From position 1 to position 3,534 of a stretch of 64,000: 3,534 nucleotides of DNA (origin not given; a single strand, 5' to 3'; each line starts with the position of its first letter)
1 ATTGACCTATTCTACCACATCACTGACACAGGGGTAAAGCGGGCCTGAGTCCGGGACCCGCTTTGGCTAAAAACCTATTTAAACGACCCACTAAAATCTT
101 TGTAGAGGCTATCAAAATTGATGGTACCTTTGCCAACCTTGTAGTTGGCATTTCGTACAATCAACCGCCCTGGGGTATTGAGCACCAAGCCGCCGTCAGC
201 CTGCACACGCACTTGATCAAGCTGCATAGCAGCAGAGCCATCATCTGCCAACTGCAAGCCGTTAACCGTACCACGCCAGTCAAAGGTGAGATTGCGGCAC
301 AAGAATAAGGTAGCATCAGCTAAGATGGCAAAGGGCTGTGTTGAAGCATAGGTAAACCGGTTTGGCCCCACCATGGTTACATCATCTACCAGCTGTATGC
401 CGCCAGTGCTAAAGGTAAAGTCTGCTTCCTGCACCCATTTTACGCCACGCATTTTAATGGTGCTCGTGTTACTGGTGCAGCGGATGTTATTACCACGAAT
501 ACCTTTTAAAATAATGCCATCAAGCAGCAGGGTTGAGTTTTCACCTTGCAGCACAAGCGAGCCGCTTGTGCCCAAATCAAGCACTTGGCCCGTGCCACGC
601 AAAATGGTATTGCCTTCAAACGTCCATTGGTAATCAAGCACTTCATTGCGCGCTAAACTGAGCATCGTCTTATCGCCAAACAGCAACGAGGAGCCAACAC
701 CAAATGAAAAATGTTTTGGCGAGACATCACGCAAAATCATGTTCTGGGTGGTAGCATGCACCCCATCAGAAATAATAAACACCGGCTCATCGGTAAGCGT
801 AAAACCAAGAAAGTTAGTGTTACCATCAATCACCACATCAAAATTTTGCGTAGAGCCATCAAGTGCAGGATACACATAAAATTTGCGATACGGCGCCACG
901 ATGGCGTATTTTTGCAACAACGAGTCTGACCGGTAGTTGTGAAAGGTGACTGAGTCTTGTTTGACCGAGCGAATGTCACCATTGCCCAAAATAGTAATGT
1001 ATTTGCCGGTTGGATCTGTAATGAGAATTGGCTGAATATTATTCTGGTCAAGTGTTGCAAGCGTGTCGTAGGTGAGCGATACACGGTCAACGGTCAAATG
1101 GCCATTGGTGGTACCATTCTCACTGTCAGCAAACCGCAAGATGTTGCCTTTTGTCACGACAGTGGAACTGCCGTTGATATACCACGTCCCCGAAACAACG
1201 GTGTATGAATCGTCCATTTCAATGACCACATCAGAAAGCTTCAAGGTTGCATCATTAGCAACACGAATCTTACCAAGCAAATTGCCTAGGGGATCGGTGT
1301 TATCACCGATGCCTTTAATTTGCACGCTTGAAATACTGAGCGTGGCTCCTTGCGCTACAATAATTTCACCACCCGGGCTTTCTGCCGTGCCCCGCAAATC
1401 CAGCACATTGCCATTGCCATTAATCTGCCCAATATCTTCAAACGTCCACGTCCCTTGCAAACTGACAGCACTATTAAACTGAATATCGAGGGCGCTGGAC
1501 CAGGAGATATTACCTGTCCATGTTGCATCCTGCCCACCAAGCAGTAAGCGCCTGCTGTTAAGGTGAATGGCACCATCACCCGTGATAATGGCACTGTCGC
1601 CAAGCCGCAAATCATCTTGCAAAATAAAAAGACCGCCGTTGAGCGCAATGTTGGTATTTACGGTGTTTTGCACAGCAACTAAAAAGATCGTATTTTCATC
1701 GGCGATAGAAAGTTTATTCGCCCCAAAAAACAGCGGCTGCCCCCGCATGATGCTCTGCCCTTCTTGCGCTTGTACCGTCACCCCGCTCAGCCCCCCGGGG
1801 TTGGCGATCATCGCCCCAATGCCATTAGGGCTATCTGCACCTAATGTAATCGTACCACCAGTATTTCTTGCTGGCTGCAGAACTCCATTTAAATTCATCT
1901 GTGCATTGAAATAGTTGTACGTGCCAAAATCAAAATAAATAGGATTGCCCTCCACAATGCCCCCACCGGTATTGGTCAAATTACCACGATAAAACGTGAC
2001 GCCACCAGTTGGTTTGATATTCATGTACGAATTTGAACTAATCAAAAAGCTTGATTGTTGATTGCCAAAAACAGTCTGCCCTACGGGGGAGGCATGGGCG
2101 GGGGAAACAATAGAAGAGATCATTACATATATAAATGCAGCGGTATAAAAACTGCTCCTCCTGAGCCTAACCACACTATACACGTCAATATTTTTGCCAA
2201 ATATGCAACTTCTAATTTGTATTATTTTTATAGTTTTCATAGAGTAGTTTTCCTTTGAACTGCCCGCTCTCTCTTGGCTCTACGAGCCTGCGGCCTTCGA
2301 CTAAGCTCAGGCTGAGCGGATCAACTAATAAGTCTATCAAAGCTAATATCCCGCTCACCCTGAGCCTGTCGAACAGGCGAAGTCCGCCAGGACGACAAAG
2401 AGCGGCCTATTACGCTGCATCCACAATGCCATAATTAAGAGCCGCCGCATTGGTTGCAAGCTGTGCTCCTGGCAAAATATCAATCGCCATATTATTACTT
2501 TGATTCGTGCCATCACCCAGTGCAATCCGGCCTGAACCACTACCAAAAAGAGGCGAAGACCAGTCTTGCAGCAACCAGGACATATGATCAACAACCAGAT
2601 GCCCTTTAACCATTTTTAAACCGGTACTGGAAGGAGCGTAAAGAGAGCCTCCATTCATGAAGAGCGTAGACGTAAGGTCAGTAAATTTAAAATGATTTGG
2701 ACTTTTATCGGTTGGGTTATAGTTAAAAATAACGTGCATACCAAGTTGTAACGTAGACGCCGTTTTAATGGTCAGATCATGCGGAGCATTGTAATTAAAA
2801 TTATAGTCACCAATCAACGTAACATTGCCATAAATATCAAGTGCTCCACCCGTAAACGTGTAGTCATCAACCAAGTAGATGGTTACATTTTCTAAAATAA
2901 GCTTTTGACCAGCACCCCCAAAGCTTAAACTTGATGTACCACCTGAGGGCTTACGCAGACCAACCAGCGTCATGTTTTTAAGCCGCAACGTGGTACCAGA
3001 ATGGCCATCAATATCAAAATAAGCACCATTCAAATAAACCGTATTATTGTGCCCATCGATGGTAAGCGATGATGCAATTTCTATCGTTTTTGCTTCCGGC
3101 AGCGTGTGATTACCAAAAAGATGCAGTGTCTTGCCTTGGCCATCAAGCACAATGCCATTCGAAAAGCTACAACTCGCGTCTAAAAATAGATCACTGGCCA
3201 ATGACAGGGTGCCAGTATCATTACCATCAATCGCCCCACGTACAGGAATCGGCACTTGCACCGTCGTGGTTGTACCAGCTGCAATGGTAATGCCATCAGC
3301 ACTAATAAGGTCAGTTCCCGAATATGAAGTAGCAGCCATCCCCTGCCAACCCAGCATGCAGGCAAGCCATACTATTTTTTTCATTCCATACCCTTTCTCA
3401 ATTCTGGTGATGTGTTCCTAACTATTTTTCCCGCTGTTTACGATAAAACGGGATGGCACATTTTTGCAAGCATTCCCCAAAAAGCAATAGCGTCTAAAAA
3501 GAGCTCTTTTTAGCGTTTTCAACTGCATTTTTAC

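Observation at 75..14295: Cluster of five paralogous secreted beta-solenoid-like proteins around a beta-barrel OMP: candidate uncharacterised surface/export locus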

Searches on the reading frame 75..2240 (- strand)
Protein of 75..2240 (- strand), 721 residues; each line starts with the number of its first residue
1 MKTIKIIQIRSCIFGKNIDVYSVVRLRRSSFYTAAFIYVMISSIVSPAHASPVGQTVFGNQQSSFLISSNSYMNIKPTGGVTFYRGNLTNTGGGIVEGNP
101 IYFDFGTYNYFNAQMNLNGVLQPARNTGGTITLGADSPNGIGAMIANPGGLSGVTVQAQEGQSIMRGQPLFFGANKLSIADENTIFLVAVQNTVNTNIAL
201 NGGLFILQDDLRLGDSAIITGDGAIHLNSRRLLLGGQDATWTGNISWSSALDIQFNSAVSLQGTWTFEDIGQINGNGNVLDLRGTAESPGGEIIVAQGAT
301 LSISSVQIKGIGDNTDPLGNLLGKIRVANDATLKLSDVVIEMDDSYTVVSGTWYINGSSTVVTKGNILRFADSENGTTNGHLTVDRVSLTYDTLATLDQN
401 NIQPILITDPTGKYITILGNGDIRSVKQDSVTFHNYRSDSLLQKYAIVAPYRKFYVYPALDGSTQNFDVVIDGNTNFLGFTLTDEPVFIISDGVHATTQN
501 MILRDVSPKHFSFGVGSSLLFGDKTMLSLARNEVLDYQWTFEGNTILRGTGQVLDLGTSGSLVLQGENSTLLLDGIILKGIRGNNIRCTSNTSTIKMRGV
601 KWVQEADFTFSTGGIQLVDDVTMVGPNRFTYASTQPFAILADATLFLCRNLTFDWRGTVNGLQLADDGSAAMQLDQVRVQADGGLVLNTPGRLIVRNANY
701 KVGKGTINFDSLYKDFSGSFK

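Call 3: search_protein_families(library=pfam, proteins=[window:75-2240:-], max_evalue=1)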
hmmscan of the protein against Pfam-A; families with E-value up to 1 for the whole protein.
window:75-2240:- (721 aa): 1 family
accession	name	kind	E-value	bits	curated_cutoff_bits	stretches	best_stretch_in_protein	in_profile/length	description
PF21043.3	Rv3651-like_C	-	0.1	12.9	31.1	1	365-397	72-104/118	Rv3651-like, C-terminal domain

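Call 4: search_protein_families(library=ncbifam, proteins=[window:75-2240:-], max_evalue=1)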
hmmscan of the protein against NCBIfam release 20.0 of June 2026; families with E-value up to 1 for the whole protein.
window:75-2240:- (721 aa): 0 families

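Call 8: find_homologous_proteins(query=window:75-2240:-, max_evalue=0.001)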
Query window:75-2240:- (721 aa): 56 proteins with E <= 0.001 among 8000 candidates.
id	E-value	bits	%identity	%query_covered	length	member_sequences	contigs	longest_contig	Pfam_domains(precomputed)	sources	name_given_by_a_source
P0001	0.0e+0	1472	98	94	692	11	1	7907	-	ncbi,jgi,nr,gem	ncbi:hypothetical protein FJ365_05140 [Candidatus Dependentiae bacterium]|nr:hypothetical protein [C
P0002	2.9e-277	939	65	93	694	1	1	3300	-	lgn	-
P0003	1.2e-275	934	64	95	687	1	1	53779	-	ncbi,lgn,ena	-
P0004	6.3e-253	859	60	94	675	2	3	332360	-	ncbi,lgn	-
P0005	3.9e-222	757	54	95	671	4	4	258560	-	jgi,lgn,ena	-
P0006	1.6e-214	732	56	90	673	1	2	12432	-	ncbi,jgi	jgi:hypothetical protein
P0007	6.1e-210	717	53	95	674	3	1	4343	-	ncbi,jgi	jgi:hypothetical protein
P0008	2.6e-198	678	51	92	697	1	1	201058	-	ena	-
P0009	3.5e-196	671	50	90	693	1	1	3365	-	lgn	-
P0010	1.6e-193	663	50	92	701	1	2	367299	-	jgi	jgi:hypothetical protein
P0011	1.2e-192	660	53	90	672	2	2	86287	-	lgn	-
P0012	1.9e-191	656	51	90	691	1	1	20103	-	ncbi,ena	-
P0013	4.0e-191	655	50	93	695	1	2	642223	-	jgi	jgi:hypothetical protein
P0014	1.7e-190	653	50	93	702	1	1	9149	-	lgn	-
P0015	7.0e-187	641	49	91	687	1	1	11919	-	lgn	-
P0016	4.6e-185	635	47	97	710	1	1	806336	-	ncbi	-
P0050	6.6e-128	446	40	90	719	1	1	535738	-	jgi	jgi:hypothetical protein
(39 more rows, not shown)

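Call 17: search_solved_structures(query=A2, max_evalue=10)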
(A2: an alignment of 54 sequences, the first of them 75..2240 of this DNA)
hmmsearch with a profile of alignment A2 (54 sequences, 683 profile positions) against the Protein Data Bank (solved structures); distinct sequences matched with E-value up to 10: 0.

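Call 20: find_encoding_contigs(protein=P0016, flank=10000, max_places=1)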
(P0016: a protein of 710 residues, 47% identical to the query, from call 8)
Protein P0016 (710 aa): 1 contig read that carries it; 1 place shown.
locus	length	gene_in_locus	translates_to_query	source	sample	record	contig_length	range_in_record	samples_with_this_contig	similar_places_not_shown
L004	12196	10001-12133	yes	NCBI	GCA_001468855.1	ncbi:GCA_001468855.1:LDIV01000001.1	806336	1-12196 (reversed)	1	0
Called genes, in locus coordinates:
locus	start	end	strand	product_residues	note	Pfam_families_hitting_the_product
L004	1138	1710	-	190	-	PF22769:DCD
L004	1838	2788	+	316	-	PF00056:Ldh_1_N, PF02866:Ldh_1_C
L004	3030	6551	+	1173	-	-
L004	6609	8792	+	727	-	-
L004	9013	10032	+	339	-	-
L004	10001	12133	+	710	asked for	-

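Call 21: find_encoding_contigs(protein=P0050, flank=10000, max_places=1)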
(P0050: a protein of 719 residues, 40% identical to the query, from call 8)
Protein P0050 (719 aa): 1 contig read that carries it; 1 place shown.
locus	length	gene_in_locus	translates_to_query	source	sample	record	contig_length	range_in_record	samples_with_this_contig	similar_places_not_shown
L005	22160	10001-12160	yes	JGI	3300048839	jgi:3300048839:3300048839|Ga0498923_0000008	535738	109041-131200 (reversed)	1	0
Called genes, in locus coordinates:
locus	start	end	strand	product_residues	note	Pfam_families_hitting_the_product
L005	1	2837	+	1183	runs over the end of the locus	-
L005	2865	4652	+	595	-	-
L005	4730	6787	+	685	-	-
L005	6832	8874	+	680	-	-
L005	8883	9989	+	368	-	-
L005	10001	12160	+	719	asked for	-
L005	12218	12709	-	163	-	-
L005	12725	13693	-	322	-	PF22700:MVD-like_N, PF00288:GHMP_kinases_N, PF18376:MDD_C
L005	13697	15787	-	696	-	-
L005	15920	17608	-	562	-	PF00149:Metallophos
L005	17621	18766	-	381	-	-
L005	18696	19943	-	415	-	PF13458:Peripla_BP_6, PF01094:ANF_receptor (weak)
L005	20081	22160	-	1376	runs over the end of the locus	PF24814:WD40_Prp19 (faint), PF00400:WD40 (faint), PF12894:ANAPC4_WD40 (faint), PF23381:Beta-prop_IFT122_1st, PF23414:Beta-prop_EML_2 (faint), PF24807:WD40_CDC20-Fz (faint), PF24817:WD40_WDHD1_1st (faint), PF25174:Beta-prop_THOC3, +1 more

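Call 28: predict_structure(alignment_id=A2)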
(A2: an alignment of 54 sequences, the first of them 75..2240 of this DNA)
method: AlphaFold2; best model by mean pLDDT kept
length: 721 residues; sequences in the alignment: 54
mean_pLDDT: 86.2   pTM: 0.54
mean pLDDT of the five models: 86.2, 86.2, 86.2, 84.6, 84.6
residues with pLDDT >= 90: 448; 70-90: 193; 50-70: 26; < 50: 54
segments of 3 or more residues with pLDDT < 50: 1-30, 428-450
pLDDT, mean of each block of 10 residues (from residue 1): 31 30 36 65 61 74 89 89 91 89 93 92 90 86 89 91 91 86 95 91 96 91 95 88 95 92 96 93 86 97 96 81 93 97 95 96 93 94 94 77 90 92 67 30 38 75 82 75 85 92 91 95 95 97 96 96 97 98 97 98 98 98 97 97 97 94 91 95 85 93 81 85 77
secondary structure, 60 per line:
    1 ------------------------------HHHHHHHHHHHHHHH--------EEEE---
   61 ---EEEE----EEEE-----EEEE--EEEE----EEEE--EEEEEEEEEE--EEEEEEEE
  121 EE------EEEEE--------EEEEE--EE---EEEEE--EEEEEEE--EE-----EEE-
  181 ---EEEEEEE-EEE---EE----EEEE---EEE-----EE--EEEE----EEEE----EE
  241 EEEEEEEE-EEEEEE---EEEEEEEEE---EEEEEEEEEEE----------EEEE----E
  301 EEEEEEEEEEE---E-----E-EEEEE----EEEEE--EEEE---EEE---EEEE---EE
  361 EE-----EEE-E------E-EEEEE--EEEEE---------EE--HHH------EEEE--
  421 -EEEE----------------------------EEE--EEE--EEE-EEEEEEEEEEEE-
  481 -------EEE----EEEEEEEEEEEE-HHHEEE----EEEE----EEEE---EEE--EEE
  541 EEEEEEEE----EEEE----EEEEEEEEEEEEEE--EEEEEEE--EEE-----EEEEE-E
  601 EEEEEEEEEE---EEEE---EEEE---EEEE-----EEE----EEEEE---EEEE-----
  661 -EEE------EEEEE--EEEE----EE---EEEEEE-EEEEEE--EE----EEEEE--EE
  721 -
elements in order (helices of 4 or more, strands of 3 or more residues): H31-45 E54-57 E64-67 E72-75 E81-84 E87-90 E95-98 E101-110 E113-122 E129-133 E142-146 E154-158 E161-167 E177-179 E184-190 E192-194 E204-207 E211-213 E223-226 E231-234 E239-248 E250-255 E259-267 E271-281 E292-295 E300-311 E323-327 E332-336 E339-342 E346-348 E352-355 E359-362 E368-370 E381-385 E388-392 E415-418 E422-425 E454-456 E459-461 E464-466 E468-479 E488-490 E495-506 E511-513 E518-521 E526-529 E533-535 E538-548 E553-556 E561-574 E577-583 E586-588 E594-598 E600-610 E614-617 E621-624 E628-631 E637-639 E644-648 E652-655 E662-664 E671-675 E678-681 E691-696 E698-703 E712-716

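Call 31: fold_search(model_id=the predicted structure, library=pdb)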
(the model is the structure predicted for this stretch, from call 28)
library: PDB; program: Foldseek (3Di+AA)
matches with E <= 10: 278; with E <= 0.001: 0
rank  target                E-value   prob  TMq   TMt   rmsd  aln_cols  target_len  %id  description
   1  5gkq_A                9.7e-03  0.82  0.25  0.24  27.1       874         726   11  Structure of PL6 family alginate lyase AlyGC mutant-R241A (released 2017-02-08)
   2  4kh3                  2.0e-02  0.47  0.16  0.20  18.5       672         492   12  Structure of a bacterial self-associating protein (released 2014-01-15)
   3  7o7a_A                2.3e-02  0.18  0.11  0.17  21.6       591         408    8  Structure of the PL6 family alginate lyase Pedsa0632 from Pseudopedobacter saltans (released 2021-07-28)
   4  7xzd_B                2.4e-02  0.11  0.09  0.12  24.9       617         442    8  Mutant (F179A) of the N-terminal domain of fucoidan lyase FdlA (released 2022-09-28)
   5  5gkd_A                2.5e-02  0.23  0.15  0.15  27.2       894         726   10  Structure of PL6 family alginate lyase AlyGC (released 2017-02-08)
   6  7o7t                  2.9e-02  0.33  0.19  0.19  26.9       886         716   11  Structure of the PL6 family alginate lyase Patl3640 from Pseudoalteromonas atlantica T6c in complex with 4-deoxy-L-eryth (released 2021-07-28)
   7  7koh_D                4.0e-02  0.25  0.15  0.18  18.5       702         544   10  Crystal structure of antigen 43 from Escherichia coli EDL933 (released 2022-03-09)
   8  7xzf_A                4.2e-02  0.09  0.08  0.12  24.9       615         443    8  Wild type of the N-terminal domain of fucoidan lyase FdlA (released 2022-09-28)
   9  3ak5_C                4.4e-02  0.18  0.14  0.12  24.3       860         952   10  Hemoglobin protease (Hbp) passenger missing domain-2 (released 2010-10-06)
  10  7koh_B                5.3e-02  0.20  0.14  0.17  19.5       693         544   11  Crystal structure of antigen 43 from Escherichia coli EDL933 (released 2022-03-09)
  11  7akv_G                6.4e-02  0.12  0.11  0.16  21.1       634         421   10  The cryo-EM structure of the Vag8-C1 inhibitor complex (released 2021-06-16)
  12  3zpp                  7.7e-02  0.21  0.13  0.20  21.9       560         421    9  Structure of the Streptococcus pneumoniae surface protein and adhesin PfbA (released 2013-05-29)
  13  7dmk_A                8.9e-02  0.09  0.13  0.12  28.1       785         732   11  PL6 alginate lyase BcAlyPL6 (released 2021-10-06)
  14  7o78_B                1.2e-01  0.18  0.13  0.17  22.5       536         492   10  Structure of the PL6 family chondroitinase B from Pseudopedobacter saltans, Pedsa3807 (released 2021-07-28)
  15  4ozz                  1.4e-01  0.18  0.11  0.17  19.4       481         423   11  Crystal Structure of the periplasmic alginate epimerase AlgG T265N T268M double mutant (released 2015-03-04)
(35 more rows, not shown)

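Call 36: search_protein_families(library=pfam, alignment_id=A2, max_evalue=1)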
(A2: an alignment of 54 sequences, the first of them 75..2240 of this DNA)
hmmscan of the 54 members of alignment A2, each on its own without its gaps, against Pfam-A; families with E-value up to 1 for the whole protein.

A. member 1, window:75-2240:- (721 aa): 1 family
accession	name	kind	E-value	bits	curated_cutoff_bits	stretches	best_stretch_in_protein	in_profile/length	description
PF21043.3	Rv3651-like_C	-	0.1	12.9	31.1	1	365-397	72-104/118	Rv3651-like, C-terminal domain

B. families by the number of members that match (of 54 scanned): 19 families
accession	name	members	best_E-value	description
PF13229.12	Beta_helix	3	0.00028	Right handed beta helix region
PF01571.26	GCV_T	3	0.094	Aminomethyltransferase folate-binding domain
PF20585.4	Pectate_lyase_5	2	4.2e-06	Putative pectate lyase-like adhesive domain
PF01453.30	B_lectin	2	0.011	D-mannose binding lectin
PF08140.16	Cuticle_1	2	0.39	Crustacean cuticle protein repeat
PF00971.23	EIAV_GP90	1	0.035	EIAV coat protein, gp90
PF02415.23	Chlam_PMP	1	0.053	Chlamydia polymorphic membrane protein (Chlamydia_PMP) repeat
PF19804.4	DUF6287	1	0.069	Domain of unknown function (DUF6287)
PF21043.3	Rv3651-like_C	1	0.1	Rv3651-like, C-terminal domain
PF16026.10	MIEAP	1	0.12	Mitochondria-eating protein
PF00801.26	PKD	1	0.17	PKD domain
PF21610.2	FlgA_N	1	0.18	Flagellar protein FlgA, N-terminal domain-like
PF13927.12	Ig_3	1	0.18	Immunoglobulin domain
PF16373.10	DUF4985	1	0.19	Domain of unknown function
PF00743.25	FMO-like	1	0.19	Flavin-binding monooxygenase-like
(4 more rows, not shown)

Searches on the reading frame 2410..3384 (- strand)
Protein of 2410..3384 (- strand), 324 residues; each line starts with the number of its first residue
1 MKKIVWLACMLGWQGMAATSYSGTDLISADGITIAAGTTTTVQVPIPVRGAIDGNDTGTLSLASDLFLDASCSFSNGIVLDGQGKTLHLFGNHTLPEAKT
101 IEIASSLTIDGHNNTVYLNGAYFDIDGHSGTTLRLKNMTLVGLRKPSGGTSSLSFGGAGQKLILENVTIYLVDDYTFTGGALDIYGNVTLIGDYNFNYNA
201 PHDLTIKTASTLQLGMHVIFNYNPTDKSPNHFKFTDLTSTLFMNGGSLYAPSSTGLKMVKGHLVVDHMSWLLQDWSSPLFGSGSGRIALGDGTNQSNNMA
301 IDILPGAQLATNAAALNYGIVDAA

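Call 3: search_protein_families(library=pfam, proteins=[window:2410-3384:-], max_evalue=1)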
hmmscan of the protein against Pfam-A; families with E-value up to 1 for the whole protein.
window:2410-3384:- (324 aa): 2 families
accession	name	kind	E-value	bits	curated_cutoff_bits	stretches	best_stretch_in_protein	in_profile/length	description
PF20585.4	Pectate_lyase_5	-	0.0077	16.8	24.3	1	68-141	30-89/126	Putative pectate lyase-like adhesive domain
PF25784.1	BigA_N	-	0.12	12.9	24.5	0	73-89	2-18/80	BigA and YdbA N-terminal beta barrel domain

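Call 4: search_protein_families(library=ncbifam, proteins=[window:2410-3384:-], max_evalue=1)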
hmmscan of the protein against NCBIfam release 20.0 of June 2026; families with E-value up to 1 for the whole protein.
window:2410-3384:- (324 aa): 0 families
